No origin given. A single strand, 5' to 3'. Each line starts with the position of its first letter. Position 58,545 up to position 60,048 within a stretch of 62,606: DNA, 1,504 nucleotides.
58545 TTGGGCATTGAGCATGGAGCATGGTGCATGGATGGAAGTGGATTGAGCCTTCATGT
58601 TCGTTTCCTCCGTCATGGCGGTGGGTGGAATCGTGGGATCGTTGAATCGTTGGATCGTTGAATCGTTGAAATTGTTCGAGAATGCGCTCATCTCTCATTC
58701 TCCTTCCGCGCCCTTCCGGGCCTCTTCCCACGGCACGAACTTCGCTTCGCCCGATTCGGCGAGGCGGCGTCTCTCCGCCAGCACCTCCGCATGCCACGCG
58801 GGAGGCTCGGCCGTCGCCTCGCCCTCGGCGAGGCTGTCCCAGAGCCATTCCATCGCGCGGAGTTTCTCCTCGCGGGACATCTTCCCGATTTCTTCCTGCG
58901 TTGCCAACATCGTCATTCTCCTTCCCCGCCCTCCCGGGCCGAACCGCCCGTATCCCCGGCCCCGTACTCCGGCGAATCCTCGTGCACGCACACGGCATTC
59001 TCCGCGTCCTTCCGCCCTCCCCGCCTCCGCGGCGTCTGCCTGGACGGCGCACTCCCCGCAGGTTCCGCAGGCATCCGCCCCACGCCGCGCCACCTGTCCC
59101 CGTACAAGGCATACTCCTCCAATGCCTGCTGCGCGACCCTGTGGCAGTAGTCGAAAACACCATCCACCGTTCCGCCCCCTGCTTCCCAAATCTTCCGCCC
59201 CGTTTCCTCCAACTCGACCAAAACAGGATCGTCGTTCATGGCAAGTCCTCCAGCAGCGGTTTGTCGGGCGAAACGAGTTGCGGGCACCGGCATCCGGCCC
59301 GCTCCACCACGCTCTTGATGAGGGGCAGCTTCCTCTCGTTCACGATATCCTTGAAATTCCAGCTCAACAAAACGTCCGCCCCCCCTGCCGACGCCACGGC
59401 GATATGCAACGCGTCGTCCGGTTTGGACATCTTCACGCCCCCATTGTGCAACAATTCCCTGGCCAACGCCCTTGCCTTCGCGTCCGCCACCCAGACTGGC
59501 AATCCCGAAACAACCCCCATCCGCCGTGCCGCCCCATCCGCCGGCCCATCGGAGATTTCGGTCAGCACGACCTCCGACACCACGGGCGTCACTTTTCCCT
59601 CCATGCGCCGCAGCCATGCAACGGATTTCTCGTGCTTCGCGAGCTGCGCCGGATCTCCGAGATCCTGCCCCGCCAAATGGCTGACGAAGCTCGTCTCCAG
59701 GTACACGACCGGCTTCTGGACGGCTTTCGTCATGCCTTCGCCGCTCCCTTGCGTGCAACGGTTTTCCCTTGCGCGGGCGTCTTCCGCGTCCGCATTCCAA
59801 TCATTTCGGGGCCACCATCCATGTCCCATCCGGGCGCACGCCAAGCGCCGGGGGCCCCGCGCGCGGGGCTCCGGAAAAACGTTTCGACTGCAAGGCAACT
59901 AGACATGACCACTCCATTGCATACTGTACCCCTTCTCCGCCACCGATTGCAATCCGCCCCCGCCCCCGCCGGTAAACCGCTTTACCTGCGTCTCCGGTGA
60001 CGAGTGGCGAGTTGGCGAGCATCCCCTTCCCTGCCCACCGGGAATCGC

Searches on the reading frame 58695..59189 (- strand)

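Call 66: search_protein_families(library=pfam, proteins=[window:58695-59189:-], max_evalue=0.01)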
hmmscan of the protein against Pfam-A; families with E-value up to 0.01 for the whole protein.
window:58695-59189:- (164 aa): 1 family
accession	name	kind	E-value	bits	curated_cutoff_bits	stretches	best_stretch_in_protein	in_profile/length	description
PF09720.15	Unstab_antitox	-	8e-16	58.3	23.3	1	103-157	1-54/54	Putative addiction module component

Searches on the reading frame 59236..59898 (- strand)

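Call 66: search_protein_families(library=pfam, proteins=[window:59236-59898:-], max_evalue=0.01)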
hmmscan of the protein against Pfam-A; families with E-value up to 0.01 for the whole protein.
window:59236-59898:- (220 aa): 1 family
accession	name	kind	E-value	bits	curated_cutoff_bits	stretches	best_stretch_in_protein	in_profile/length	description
PF01850.27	PIN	-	3.6e-05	24.8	23.6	1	87-177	16-108/120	PIN domain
